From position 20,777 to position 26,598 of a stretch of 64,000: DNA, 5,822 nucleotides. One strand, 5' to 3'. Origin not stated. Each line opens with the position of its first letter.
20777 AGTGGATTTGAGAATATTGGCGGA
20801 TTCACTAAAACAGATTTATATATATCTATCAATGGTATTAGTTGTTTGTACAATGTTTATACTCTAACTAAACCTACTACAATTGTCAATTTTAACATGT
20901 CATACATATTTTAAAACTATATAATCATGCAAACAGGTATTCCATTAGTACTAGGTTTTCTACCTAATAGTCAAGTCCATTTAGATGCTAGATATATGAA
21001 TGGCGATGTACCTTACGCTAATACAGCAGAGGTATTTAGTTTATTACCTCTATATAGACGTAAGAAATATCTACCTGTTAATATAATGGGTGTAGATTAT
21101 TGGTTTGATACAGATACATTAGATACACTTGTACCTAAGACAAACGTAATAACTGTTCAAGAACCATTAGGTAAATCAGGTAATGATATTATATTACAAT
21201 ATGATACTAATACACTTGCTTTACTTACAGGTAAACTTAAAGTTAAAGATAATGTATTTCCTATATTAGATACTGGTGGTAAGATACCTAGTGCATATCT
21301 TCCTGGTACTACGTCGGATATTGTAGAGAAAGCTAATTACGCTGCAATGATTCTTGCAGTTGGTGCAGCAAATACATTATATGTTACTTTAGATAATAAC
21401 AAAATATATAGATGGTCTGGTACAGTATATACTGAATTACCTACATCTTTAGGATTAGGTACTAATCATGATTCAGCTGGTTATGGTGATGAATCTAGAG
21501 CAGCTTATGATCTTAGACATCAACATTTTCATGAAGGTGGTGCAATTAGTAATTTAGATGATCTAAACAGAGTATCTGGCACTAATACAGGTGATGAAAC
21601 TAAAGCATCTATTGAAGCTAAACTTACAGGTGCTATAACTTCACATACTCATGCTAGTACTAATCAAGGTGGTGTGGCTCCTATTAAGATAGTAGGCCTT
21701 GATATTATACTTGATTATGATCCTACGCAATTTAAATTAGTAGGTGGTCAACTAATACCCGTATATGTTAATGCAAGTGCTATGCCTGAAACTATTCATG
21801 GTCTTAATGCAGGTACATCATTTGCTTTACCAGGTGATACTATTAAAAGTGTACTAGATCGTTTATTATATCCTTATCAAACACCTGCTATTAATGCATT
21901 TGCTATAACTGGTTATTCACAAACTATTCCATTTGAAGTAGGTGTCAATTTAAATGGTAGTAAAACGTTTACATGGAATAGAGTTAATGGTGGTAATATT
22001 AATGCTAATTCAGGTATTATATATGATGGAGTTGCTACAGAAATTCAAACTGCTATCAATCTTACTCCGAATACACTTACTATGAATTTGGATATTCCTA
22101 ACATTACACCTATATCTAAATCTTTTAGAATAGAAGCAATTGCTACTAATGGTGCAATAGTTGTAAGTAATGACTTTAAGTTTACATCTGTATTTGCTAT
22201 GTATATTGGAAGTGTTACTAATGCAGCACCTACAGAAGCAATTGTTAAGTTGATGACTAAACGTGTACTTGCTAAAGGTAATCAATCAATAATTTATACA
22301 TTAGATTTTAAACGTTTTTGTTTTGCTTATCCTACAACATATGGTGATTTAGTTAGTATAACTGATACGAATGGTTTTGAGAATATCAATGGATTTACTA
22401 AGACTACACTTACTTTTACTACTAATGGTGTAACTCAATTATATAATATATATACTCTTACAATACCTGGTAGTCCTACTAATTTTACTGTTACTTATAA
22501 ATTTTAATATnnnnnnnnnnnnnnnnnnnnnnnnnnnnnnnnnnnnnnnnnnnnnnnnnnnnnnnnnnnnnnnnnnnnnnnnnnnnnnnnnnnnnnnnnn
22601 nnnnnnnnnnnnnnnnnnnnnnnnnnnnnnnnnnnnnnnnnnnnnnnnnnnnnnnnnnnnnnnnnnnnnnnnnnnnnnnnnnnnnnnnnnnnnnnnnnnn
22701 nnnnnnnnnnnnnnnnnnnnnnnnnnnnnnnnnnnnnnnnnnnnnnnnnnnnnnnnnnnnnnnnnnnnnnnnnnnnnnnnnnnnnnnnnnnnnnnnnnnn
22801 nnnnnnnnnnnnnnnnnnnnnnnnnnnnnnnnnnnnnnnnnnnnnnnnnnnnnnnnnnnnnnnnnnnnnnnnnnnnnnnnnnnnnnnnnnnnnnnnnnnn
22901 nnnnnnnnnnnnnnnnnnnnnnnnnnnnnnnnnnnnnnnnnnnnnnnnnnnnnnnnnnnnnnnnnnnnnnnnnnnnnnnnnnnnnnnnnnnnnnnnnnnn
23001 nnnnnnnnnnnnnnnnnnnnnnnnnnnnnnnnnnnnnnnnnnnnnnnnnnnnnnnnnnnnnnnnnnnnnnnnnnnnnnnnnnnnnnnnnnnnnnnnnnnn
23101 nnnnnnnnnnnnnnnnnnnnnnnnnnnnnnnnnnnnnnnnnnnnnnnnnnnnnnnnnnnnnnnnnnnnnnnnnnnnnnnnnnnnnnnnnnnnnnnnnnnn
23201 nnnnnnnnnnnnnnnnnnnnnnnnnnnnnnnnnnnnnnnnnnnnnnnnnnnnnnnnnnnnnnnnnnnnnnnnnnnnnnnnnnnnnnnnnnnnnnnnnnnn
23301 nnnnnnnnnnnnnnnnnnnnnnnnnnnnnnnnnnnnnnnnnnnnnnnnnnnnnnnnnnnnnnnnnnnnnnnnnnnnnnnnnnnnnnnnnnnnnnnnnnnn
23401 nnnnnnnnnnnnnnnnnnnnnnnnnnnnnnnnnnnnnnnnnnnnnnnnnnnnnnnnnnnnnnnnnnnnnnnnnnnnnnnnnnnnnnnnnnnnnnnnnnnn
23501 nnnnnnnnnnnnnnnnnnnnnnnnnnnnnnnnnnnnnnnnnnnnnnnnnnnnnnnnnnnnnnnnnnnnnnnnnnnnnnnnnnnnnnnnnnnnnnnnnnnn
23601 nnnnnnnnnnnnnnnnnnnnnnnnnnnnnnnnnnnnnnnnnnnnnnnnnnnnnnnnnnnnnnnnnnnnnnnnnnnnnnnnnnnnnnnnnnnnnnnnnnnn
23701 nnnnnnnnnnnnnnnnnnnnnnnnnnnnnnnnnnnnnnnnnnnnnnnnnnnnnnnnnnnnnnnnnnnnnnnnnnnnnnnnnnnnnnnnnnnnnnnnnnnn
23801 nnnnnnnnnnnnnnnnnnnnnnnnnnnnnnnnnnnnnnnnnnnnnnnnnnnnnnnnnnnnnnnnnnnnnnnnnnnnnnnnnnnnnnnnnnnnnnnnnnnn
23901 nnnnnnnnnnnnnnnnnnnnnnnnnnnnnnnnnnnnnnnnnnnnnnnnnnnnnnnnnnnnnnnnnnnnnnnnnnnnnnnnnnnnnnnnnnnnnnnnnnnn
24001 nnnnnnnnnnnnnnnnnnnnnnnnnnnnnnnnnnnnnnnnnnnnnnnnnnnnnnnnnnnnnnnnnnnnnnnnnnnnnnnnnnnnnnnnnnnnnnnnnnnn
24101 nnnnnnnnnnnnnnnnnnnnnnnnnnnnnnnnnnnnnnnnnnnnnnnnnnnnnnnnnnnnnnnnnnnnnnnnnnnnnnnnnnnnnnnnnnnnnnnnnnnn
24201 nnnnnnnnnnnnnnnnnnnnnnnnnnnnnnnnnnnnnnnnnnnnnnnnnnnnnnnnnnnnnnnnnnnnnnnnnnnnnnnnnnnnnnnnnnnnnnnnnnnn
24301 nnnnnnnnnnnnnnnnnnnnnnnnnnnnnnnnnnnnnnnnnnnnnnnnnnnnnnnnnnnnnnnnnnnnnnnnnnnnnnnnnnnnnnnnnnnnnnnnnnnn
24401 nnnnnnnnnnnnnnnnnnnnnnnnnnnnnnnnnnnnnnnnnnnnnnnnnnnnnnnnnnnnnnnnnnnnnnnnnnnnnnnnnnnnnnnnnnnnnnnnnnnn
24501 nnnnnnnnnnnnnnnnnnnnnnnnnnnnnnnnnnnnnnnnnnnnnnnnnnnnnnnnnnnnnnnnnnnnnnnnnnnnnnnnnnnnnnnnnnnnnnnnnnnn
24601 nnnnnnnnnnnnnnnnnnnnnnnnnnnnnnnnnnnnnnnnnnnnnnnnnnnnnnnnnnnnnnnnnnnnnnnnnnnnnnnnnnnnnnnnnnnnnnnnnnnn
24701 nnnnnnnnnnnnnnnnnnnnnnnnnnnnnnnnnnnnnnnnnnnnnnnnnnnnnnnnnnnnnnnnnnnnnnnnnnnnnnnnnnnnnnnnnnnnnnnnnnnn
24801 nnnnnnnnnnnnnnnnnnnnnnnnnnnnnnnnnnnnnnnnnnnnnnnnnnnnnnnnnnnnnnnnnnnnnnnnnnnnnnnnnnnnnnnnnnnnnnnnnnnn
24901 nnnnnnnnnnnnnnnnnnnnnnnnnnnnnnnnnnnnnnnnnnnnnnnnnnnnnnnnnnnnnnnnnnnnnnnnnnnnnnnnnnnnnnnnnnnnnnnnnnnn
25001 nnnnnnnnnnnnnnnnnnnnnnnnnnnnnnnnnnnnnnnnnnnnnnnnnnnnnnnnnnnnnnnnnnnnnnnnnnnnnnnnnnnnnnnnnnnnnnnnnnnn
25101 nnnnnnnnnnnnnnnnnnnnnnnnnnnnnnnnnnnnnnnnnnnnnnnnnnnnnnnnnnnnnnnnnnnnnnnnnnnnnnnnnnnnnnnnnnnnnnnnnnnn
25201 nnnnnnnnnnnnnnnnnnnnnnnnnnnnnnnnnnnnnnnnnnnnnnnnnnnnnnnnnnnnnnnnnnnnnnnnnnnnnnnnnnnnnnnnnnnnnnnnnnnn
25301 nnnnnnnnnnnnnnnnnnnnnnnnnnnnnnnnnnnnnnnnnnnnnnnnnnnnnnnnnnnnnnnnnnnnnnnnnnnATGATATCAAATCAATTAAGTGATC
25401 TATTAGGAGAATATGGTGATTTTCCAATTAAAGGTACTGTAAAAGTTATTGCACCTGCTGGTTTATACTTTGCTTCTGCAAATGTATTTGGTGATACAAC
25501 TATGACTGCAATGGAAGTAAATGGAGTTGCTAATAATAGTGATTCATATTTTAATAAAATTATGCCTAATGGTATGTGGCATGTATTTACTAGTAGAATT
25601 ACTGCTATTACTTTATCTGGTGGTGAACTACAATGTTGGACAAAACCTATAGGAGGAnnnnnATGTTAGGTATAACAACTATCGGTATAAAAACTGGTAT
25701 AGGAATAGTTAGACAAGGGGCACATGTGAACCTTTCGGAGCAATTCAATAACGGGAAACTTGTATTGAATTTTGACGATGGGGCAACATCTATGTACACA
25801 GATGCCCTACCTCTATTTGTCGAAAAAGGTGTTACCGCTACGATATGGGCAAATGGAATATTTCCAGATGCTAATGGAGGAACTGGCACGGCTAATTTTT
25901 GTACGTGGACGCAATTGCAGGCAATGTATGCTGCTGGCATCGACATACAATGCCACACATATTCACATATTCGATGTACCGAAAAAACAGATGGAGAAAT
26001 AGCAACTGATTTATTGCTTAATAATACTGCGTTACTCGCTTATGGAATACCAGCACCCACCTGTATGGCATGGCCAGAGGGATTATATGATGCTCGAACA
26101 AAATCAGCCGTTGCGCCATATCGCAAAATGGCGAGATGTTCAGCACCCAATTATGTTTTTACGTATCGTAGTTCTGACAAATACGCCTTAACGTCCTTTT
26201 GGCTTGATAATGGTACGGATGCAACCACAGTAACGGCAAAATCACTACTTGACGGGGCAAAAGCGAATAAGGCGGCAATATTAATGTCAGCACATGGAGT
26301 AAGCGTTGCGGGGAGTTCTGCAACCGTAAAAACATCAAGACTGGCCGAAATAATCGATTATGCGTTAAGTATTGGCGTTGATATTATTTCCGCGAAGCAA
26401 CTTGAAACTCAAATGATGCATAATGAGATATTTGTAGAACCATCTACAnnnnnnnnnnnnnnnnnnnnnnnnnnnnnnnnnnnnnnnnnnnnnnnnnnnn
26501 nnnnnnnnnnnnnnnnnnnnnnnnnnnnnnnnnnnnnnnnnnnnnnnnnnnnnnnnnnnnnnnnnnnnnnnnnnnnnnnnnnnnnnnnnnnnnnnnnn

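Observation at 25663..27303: Fibre-module CE4 polysaccharide deacetylase fused to LRR-like repeats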

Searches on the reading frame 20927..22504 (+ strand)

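Call 8: search_protein_families(library=phrogs, proteins=[window:20927-22504:+], max_evalue=0.001)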
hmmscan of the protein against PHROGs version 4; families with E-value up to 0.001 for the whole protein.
window:20927-22504:+ (526 aa): 2 families
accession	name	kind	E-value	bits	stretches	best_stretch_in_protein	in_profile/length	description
phrog_15439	-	other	3.9e-06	28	1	110-170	47-106/290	peptidase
phrog_38707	-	unknown function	1e-05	25.4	1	108-203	444-546/675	-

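Call 9: search_protein_families(library=pfam, proteins=[window:20927-22504:+], max_evalue=0.01)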
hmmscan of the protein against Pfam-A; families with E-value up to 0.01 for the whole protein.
window:20927-22504:+ (526 aa): 1 family
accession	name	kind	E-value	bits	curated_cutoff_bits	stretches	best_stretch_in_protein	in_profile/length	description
PF06536.16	Av_adeno_fibre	-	0.0018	18.5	22.7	0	77-107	5-35/56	Avian adenovirus fibre, N-terminal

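Call 82: search_protein_families(library=ncbifam, proteins=[window:20927-22504:+], max_evalue=0.01)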
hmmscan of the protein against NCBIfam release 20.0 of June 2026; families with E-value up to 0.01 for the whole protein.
window:20927-22504:+ (526 aa): 0 families

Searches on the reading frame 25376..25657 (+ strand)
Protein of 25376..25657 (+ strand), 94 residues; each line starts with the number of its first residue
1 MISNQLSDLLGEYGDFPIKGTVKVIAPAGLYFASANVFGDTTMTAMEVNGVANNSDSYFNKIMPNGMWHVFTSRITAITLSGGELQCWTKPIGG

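Call 9: search_protein_families(library=pfam, proteins=[window:25376-25657:+], max_evalue=0.01)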
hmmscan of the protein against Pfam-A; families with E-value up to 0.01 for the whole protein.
window:25376-25657:+ (94 aa): 0 families

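Call 52: search_protein_families(library=phrogs, proteins=[window:25376-25657:+], max_evalue=0.001)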
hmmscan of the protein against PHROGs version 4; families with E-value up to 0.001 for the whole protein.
window:25376-25657:+ (94 aa): 0 families

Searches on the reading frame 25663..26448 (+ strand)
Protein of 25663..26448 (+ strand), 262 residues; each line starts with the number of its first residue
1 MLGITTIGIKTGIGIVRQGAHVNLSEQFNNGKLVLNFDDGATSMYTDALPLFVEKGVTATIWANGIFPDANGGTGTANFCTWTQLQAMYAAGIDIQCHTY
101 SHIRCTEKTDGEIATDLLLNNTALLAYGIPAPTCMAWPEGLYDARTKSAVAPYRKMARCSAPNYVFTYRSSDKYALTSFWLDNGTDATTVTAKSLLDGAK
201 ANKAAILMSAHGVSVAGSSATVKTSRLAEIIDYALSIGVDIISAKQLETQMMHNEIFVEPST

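Call 16: find_homologous_proteins(query=window:25663-26448:+, max_evalue=0.001)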
Query window:25663-26448:+ (262 aa): 1 proteins with E <= 0.001 among 685 candidates.
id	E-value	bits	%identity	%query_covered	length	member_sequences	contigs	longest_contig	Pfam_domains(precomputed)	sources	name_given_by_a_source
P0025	7.3e-12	63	30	88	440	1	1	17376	PF01522.27,PF13860.13,PF18911.7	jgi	jgi:PKD repeat protein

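Call 37: search_solved_structures(query=A3, max_evalue=0.01, show_alignments=4)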
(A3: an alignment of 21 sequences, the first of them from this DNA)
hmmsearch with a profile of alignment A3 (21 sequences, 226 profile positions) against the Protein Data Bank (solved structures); distinct sequences matched with E-value up to 0.01: 44.
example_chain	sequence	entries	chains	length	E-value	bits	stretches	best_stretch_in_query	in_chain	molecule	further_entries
6dq3_A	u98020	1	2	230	5e-21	78.6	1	7-149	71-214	Polysaccharide deacetylase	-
4v33_A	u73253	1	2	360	6.2e-14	55.5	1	8-157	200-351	POLYSACCHARIDE DEACETYLASE-LIKE PROTEIN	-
7ax7_A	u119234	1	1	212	9.6e-14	54.8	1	7-92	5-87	Endo-1,4-beta-xylanase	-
4hd5_A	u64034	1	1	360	2.2e-13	53.7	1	8-157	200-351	Polysaccharide deacetylase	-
4wcj_A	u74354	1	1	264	1.5e-12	50.9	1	6-71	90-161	Polysaccharide deacetylase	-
4u10_A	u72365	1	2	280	1.7e-12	50.8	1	8-70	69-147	Poly-beta-1,6-N-acetyl-D-glucosamine N-deacetylase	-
7bly_A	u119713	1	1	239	5.3e-12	49.1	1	8-122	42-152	Aspergillus niger contig An12c0130, genomic contig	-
1w1a_1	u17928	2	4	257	1.5e-11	47.7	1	8-93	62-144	PROBABLE POLYSACCHARIDE DEACETYLASE PDAA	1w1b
7y51_A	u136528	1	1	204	1.5e-11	47.7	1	8-118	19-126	Predicted xylanase/chitin deacetylase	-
1w17_A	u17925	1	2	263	1.5e-11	47.6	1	8-93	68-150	PROBABLE POLYSACCHARIDE DEACETYLASE PDAA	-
1ny1_A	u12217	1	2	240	1.6e-11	47.6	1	8-93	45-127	Probable polysaccharide deacetylase pdaA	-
2cc0_A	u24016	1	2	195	2.3e-11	47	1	5-126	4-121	ACETYL-XYLAN ESTERASE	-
2j13_A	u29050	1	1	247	3.8e-11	46.4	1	8-94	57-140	POLYSACCHARIDE DEACETYLASE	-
7fbw_A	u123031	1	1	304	5.1e-11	45.9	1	8-118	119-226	Predicted xylanase/chitin deacetylase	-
6go1_A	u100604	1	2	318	6.1e-11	45.7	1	8-136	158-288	Polysaccharide deacetylase-like protein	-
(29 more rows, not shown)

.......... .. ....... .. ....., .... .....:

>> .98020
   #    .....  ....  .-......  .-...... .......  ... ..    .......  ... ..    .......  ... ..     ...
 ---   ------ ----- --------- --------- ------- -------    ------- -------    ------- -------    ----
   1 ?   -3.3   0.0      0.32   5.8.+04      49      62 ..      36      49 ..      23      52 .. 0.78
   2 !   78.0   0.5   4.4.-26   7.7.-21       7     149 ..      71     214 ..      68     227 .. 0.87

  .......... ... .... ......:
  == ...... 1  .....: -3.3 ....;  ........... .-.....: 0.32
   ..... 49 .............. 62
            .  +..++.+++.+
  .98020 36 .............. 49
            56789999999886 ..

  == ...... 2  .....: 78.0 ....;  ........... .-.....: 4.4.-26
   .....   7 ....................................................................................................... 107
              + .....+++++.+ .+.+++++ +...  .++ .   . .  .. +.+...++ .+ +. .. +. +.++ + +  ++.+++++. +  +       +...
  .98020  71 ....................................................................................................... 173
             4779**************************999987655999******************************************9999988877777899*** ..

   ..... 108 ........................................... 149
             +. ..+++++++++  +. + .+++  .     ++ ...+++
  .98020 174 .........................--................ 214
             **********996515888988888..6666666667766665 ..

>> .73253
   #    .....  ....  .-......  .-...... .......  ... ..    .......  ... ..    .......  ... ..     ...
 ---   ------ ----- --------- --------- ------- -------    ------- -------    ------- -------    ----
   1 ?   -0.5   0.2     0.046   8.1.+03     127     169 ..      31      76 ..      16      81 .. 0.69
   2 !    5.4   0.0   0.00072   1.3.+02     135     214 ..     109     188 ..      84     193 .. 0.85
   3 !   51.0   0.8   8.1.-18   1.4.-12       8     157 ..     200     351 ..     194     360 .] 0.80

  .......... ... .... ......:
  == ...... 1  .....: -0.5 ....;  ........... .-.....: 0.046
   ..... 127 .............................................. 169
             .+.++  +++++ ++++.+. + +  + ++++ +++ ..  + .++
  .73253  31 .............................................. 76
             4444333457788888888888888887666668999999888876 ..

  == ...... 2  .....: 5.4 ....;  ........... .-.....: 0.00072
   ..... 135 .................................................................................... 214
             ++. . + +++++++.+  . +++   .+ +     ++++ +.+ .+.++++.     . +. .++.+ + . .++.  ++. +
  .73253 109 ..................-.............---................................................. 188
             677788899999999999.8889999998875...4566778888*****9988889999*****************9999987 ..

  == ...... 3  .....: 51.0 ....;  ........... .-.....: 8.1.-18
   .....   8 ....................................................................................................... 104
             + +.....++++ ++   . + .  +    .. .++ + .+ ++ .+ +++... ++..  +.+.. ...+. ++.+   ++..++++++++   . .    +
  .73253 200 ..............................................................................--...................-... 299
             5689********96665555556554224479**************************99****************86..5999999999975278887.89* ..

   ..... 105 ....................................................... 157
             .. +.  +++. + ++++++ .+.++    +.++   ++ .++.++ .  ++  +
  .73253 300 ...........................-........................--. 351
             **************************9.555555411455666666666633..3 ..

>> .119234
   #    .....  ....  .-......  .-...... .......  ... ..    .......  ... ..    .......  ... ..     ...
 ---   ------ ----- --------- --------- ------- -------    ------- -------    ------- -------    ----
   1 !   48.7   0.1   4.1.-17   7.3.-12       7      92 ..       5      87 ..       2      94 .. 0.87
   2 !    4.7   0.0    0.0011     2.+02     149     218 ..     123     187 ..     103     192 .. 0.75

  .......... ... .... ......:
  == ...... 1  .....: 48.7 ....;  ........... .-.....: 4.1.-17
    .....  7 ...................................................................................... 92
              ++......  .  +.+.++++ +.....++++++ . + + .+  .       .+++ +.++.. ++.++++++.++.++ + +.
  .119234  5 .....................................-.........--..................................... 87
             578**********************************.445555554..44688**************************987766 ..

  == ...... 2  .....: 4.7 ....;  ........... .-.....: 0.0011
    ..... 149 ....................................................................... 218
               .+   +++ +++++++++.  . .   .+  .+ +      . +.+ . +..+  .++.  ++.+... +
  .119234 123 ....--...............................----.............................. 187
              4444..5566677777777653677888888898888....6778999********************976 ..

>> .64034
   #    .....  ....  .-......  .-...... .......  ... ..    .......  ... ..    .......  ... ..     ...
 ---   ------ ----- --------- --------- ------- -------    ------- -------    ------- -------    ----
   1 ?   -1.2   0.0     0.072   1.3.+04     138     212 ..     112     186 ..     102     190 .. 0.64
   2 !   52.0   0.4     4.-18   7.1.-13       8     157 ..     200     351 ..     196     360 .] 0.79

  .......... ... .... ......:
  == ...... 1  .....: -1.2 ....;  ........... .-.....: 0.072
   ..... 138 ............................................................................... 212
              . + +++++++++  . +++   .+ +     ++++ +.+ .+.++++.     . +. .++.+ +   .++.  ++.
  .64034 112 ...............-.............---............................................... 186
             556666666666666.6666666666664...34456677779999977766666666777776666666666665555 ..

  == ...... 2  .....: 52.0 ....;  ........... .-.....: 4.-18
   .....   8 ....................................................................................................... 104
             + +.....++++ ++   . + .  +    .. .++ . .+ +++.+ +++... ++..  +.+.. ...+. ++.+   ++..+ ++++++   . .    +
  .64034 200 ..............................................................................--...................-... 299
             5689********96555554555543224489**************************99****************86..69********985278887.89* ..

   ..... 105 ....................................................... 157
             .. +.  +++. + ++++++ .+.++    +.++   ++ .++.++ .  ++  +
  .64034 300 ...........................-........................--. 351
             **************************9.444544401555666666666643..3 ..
